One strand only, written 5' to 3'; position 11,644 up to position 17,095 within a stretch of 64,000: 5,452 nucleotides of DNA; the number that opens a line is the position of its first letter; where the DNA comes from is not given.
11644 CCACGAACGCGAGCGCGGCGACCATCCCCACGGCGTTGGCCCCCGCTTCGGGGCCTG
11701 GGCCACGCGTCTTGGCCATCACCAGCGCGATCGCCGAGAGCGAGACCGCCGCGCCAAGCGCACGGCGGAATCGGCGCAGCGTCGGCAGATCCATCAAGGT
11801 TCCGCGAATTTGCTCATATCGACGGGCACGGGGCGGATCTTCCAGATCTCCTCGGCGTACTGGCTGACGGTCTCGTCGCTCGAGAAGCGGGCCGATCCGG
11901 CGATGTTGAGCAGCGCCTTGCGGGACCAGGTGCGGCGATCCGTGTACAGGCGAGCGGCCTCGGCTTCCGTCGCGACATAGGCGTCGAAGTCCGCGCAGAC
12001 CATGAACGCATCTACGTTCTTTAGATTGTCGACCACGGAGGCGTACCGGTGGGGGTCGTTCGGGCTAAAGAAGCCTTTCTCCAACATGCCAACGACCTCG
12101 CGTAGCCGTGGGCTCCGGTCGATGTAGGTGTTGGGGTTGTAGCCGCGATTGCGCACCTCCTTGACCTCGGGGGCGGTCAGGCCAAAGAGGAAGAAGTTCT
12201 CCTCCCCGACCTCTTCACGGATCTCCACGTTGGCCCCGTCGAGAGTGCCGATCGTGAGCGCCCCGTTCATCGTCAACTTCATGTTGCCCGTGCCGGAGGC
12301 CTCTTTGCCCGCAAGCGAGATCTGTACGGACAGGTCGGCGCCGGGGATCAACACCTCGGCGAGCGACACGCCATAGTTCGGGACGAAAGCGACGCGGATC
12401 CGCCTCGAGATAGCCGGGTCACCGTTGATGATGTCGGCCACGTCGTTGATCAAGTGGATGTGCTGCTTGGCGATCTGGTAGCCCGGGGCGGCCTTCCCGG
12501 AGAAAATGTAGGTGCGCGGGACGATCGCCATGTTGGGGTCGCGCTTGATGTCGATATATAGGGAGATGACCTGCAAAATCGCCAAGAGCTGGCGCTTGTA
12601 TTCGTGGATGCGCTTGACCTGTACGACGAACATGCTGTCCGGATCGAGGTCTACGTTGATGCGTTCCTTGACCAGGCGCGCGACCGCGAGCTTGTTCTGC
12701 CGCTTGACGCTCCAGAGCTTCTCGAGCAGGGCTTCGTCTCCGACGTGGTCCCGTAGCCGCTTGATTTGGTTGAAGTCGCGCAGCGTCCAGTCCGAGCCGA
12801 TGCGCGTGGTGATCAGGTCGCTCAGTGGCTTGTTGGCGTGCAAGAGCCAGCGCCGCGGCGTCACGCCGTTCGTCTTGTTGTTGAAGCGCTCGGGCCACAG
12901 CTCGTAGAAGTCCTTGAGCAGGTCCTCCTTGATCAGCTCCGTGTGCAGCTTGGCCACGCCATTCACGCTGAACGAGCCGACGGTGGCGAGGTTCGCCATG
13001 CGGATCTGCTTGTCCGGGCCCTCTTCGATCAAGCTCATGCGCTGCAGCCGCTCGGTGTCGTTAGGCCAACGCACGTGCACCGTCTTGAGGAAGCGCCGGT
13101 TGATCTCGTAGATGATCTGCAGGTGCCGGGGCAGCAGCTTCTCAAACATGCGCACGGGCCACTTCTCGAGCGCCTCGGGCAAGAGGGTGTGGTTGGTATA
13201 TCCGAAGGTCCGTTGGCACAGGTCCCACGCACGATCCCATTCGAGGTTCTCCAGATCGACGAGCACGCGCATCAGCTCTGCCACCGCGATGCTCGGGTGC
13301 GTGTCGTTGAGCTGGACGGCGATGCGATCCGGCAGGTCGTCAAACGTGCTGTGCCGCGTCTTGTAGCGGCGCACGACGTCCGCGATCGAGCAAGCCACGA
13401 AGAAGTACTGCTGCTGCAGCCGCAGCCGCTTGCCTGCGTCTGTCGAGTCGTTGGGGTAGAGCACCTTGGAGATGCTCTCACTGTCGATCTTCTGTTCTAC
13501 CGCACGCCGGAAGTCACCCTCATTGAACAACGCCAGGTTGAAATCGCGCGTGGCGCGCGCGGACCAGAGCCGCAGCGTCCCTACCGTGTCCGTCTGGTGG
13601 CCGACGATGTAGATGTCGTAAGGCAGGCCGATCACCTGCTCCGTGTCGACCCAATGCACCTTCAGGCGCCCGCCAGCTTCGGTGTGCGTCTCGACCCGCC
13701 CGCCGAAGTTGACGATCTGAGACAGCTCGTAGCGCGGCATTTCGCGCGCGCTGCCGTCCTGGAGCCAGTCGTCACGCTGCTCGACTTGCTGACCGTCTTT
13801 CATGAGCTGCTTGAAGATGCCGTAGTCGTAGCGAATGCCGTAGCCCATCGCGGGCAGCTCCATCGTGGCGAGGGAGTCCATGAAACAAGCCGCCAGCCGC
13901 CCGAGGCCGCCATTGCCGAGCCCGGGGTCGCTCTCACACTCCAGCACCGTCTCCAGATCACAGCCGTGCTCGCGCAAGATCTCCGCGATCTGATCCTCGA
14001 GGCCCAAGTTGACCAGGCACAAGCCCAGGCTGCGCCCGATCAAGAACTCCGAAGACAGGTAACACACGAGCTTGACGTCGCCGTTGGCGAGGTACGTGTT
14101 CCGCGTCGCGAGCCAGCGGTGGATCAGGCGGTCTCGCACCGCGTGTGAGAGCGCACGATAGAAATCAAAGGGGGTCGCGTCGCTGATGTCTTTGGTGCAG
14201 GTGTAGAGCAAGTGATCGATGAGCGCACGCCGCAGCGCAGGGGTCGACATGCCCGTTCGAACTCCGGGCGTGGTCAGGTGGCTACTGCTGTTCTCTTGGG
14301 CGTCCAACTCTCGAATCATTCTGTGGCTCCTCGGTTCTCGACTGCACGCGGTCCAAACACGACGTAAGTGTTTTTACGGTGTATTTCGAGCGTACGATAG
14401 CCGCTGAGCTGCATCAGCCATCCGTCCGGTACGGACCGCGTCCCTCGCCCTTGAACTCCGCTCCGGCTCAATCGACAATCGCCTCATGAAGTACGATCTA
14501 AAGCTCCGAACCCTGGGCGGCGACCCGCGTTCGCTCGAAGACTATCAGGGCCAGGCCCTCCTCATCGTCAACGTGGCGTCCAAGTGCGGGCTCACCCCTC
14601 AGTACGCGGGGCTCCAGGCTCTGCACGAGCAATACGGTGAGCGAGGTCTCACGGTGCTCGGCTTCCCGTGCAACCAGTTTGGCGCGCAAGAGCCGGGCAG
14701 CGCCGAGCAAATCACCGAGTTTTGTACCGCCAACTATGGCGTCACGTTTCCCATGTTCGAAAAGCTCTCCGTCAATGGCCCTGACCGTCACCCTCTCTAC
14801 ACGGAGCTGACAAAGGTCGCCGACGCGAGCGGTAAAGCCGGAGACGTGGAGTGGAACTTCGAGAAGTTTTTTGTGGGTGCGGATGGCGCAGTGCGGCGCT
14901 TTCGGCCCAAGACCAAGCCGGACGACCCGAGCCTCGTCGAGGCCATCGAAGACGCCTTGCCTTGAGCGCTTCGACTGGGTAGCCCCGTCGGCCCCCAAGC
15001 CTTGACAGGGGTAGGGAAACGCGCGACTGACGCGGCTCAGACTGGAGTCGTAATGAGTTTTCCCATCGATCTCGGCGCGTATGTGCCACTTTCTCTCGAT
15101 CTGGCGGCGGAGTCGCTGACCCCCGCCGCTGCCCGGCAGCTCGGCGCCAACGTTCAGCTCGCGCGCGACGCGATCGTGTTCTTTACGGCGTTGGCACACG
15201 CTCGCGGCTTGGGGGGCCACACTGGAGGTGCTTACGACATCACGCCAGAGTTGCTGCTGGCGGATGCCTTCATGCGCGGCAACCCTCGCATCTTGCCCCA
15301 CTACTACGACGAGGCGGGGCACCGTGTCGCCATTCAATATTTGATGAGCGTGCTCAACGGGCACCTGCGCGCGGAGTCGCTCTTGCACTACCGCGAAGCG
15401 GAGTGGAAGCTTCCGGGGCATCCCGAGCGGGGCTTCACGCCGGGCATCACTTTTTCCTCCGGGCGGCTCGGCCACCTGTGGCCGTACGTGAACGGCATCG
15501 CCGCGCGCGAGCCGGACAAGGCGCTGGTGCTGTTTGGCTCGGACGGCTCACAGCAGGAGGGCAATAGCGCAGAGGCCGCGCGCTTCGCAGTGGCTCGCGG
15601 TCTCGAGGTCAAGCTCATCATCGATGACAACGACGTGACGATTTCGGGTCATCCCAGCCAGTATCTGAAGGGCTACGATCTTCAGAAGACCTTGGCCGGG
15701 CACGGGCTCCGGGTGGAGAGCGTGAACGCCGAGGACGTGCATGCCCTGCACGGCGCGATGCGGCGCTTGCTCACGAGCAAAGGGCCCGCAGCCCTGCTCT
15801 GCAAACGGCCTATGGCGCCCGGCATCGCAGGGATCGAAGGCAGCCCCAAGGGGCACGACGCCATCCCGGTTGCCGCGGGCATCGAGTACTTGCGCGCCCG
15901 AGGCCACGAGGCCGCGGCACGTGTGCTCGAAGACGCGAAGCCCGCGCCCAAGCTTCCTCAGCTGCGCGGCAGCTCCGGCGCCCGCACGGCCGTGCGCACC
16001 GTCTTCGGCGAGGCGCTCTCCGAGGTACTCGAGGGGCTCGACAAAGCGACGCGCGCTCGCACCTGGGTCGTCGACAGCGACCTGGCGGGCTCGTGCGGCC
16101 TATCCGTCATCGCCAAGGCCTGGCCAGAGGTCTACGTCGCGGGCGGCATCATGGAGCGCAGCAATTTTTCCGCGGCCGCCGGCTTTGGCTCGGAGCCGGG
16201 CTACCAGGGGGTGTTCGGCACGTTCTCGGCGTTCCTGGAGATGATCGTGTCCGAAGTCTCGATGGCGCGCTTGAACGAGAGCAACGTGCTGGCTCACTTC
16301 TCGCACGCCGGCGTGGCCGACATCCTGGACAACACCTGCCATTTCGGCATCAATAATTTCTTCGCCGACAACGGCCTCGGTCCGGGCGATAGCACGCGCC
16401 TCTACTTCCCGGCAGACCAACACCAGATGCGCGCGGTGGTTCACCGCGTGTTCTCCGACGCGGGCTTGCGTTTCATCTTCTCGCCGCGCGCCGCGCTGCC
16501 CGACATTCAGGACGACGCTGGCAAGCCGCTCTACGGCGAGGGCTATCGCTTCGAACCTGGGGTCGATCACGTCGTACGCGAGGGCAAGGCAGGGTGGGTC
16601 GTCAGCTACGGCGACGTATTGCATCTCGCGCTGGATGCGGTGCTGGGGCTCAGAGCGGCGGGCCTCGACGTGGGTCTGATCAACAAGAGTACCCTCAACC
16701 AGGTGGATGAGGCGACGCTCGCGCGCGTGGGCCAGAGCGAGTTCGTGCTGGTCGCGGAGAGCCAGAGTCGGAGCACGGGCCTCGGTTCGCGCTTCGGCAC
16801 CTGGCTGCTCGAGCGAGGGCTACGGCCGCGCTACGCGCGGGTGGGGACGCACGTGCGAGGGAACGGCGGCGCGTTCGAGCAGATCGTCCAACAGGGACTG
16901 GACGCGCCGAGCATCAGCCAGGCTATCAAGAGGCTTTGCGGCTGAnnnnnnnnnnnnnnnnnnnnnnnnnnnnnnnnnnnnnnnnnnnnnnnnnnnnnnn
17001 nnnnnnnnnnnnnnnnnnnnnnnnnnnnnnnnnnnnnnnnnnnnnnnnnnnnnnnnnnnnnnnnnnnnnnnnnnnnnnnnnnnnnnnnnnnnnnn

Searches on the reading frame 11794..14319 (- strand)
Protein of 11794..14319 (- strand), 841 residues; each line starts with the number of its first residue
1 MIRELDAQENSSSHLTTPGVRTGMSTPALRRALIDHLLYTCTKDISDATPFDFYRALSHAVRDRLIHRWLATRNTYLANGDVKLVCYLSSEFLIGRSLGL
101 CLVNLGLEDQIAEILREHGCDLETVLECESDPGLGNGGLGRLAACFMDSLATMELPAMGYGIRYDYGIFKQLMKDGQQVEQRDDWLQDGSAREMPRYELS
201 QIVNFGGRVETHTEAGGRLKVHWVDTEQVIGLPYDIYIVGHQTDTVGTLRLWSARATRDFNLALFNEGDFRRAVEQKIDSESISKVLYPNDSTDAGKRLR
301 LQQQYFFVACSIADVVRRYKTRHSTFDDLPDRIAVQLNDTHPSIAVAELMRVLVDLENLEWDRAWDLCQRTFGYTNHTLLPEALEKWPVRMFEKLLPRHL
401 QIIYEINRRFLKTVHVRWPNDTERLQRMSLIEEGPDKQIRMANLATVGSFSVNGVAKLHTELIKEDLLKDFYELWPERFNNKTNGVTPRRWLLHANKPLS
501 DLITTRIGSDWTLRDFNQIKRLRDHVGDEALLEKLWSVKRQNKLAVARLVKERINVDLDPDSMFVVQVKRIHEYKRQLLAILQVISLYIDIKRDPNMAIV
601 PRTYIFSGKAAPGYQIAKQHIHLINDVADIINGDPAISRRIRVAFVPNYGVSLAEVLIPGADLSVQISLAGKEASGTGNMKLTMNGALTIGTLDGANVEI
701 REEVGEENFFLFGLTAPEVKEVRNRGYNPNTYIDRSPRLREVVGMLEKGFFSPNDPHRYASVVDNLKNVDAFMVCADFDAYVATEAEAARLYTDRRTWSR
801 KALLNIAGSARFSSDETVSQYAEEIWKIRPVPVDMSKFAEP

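Call 11: search_protein_families(library=pfam, proteins=[window:11794-14319:-], max_evalue=0.001)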
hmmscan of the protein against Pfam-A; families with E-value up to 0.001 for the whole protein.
window:11794-14319:- (841 aa): 1 family
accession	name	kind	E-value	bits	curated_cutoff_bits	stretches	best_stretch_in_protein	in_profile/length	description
PF00343.26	Phosphorylase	-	0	1062.7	27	1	115-828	1-713/713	Carbohydrate phosphorylase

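Call 73: find_related_loci(query=window:11794-14319:-, collection=metagenome_contigs, flank=10000)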
Query window:11794-14319:- (841 aa) in metagenome_contigs; peptide patterns used: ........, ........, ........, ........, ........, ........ (x = any residue, [..] = any of these).
600 stretches matched a pattern (row limit reached: there are more); 574 encode a relative of the query (tblastn E <= 1e-3); the best 80 are kept; 80 distinct loci.
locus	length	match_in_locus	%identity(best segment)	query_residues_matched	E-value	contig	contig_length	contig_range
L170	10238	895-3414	86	1-841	0e+0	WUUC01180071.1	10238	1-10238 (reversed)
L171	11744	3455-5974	85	1-841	0e+0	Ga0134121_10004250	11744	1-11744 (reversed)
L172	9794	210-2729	86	1-841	0e+0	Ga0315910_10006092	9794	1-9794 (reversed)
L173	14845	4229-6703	80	17-841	0e+0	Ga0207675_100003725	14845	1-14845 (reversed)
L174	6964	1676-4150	79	17-841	0e+0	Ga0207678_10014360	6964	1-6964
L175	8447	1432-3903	80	17-840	0e+0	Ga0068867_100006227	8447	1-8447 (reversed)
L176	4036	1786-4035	83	1-751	0e+0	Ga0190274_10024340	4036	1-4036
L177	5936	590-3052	70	18-840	0e+0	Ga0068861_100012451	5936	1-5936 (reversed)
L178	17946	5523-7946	62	29-837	0e+0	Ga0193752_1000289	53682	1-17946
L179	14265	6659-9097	56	21-835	0e+0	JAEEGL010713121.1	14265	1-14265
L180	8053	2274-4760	53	10-840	0e+0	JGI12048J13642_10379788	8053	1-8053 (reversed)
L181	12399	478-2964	53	10-840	0e+0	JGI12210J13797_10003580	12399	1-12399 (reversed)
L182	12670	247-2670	55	25-834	0e+0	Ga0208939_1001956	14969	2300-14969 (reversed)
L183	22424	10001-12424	55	25-834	0e+0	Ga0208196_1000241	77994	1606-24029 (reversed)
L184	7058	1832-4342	52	5-840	0e+0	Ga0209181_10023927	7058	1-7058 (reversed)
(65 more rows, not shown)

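Call 79: search_protein_families(library=pfam, proteins=[L171:6473-7348:-, L171:7183-7935:-, L171:8416-9864:-, L171:8170-9327:+, L171:9892-10809:-, L171:8975-9943:+], max_evalue=0.001)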
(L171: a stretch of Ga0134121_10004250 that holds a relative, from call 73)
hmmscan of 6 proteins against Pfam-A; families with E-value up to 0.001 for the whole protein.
L171:6473-7348:- (291 aa): 1 family
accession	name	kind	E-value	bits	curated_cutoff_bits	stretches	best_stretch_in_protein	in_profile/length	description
PF14220.11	DUF4329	-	9.1e-14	51.8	28.6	1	157-269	2-106/116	Domain of unknown function (DUF4329)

L171:7183-7935:- (250 aa): 0 families

L171:8416-9864:- (482 aa): 4 families
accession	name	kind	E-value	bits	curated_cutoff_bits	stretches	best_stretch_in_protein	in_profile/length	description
PF05872.18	HerA_C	-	6e-10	38.8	22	1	27-73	17-63/502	Helicase HerA-like C-terminal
PF10412.15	TrwB_AAD_bind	-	4.8e-08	32.7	20.5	0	21-71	5-55/387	Type IV secretion-system coupling protein DNA-binding domain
PF01935.23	DUF87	-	2.4e-07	31.5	23.2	1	32-71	24-64/220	Helicase HerA, central domain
PF01580.24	FtsK_SpoIIIE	-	4.5e-05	23.4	24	1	28-69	38-81/221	FtsK/SpoIIIE family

L171:8170-9327:+ (385 aa): 0 families

L171:9892-10809:- (305 aa): 0 families

L171:8975-9943:+ (322 aa): 0 families

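Call 80: search_protein_families(library=padloc, proteins=[L171:8416-9864:-, L171:9892-10809:-, L171:6473-7348:-, L171:7183-7935:-], max_evalue=0.00001)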
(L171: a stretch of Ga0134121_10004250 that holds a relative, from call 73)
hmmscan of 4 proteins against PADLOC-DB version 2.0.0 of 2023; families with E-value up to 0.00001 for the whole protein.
L171:8416-9864:- (482 aa): 6 families
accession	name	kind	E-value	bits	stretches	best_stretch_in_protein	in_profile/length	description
PDLC04140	mad8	-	2e-15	55.1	1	32-401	28-267/314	mads_8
PDLC04100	HerA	-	3.6e-12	43.7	1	285-404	404-526/580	-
PDLC01055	HerA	-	8.3e-12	42.7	0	25-76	151-204/532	Type III coevolved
PDLC04105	HerA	-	1.1e-11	42.1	1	278-400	376-502/576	-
PDLC04103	HerA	-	3e-10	37.1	0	350-402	473-525/579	-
PDLC02185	HerA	-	3.1e-10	37.4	1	285-403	410-531/585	-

L171:9892-10809:- (305 aa): 0 families

L171:6473-7348:- (291 aa): 0 families

L171:7183-7935:- (250 aa): 0 families

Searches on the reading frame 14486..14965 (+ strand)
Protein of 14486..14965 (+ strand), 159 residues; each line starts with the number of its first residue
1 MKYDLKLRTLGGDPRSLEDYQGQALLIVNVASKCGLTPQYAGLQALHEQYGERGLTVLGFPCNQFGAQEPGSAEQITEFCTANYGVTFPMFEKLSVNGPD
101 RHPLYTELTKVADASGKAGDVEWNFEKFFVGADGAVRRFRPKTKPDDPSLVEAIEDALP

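Call 11: search_protein_families(library=pfam, proteins=[window:14486-14965:+], max_evalue=0.001)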
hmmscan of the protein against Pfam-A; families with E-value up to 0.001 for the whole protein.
window:14486-14965:+ (159 aa): 2 families
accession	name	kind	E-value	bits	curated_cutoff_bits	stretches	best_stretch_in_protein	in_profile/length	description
PF00255.25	GSHPx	-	3.8e-41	139.5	27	1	3-108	2-107/108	Glutathione peroxidase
PF00578.27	AhpC-TSA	-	0.00017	21.9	26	1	4-90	7-86/124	AhpC/TSA family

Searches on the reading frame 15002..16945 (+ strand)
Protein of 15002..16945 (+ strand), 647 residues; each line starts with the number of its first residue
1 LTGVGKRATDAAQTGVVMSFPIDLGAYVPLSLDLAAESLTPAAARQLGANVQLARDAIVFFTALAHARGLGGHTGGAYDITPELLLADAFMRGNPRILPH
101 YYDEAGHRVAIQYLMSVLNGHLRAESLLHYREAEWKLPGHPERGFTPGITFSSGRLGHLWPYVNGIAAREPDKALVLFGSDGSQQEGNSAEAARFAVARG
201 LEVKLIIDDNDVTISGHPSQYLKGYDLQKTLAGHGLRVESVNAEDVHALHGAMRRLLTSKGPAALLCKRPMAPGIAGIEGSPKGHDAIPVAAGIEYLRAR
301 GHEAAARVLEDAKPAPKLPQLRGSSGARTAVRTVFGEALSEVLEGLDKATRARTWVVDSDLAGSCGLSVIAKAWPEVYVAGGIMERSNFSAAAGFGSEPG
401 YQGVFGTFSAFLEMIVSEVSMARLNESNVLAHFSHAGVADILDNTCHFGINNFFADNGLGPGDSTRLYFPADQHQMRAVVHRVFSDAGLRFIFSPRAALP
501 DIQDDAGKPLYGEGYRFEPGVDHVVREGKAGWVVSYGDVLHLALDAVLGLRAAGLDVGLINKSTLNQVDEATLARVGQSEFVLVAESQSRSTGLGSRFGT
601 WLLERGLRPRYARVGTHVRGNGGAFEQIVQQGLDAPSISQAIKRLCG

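Call 11: search_protein_families(library=pfam, proteins=[window:15002-16945:+], max_evalue=0.001)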
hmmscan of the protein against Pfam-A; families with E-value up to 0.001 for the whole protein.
window:15002-16945:+ (647 aa): 2 families
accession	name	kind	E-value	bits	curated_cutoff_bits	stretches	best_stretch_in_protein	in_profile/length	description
PF00456.26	Transketolase_N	-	4.9e-13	49.2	22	1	105-298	62-272/334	Transketolase, thiamine diphosphate binding domain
PF02780.25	Transketolase_C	-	6.1e-09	36.3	25.9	1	524-616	5-101/124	Transketolase, C-terminal domain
